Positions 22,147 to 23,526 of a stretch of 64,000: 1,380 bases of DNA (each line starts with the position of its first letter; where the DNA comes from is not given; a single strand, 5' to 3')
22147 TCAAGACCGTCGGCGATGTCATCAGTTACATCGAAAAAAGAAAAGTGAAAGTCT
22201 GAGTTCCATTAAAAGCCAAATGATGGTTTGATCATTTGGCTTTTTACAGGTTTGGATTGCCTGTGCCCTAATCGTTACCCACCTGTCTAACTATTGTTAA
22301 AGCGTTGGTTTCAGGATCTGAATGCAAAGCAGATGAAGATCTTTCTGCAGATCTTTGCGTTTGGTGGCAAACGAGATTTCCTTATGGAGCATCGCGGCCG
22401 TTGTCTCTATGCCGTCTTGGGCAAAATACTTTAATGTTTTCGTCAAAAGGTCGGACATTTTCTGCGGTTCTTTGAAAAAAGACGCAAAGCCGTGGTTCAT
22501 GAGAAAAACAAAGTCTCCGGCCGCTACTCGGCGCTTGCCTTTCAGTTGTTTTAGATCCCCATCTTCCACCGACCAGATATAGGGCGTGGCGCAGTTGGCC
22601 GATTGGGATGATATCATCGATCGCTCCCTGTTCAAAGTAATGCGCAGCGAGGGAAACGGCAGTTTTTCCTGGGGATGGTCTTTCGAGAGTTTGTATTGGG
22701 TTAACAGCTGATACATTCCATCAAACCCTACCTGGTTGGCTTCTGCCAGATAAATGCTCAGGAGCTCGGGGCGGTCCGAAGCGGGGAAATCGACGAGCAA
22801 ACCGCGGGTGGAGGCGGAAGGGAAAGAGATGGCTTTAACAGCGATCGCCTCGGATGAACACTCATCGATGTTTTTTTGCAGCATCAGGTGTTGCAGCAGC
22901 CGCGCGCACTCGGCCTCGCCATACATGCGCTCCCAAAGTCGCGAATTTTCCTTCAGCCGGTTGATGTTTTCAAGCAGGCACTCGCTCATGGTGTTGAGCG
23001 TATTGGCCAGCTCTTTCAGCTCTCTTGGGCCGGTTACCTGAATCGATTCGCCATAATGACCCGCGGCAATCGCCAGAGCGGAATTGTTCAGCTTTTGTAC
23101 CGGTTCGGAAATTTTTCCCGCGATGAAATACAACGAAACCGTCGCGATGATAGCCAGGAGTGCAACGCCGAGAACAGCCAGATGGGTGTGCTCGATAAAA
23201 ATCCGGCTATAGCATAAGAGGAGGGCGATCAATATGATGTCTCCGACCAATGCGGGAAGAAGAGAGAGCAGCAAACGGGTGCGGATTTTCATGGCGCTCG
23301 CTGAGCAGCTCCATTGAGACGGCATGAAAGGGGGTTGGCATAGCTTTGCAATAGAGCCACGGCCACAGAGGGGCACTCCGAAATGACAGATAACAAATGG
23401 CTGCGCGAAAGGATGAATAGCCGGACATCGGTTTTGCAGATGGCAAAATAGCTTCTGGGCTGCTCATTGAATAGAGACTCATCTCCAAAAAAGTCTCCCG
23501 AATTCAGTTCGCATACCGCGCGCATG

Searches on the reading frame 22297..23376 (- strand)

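Call 55: search_protein_families(library=pfam, proteins=[window:22297-23376:-], max_evalue=0.001)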
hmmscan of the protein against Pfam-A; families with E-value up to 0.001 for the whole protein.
window:22297-23376:- (359 aa): 2 families
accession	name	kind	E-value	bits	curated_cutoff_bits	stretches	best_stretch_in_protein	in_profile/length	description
PF00672.30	HAMP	-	2.3e-09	37.8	25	1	84-132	1-49/53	HAMP domain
PF22610.1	CovS-like_HAMP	-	4e-05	23.9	27.4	1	93-133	11-51/57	Histidine kinase, HAMP domain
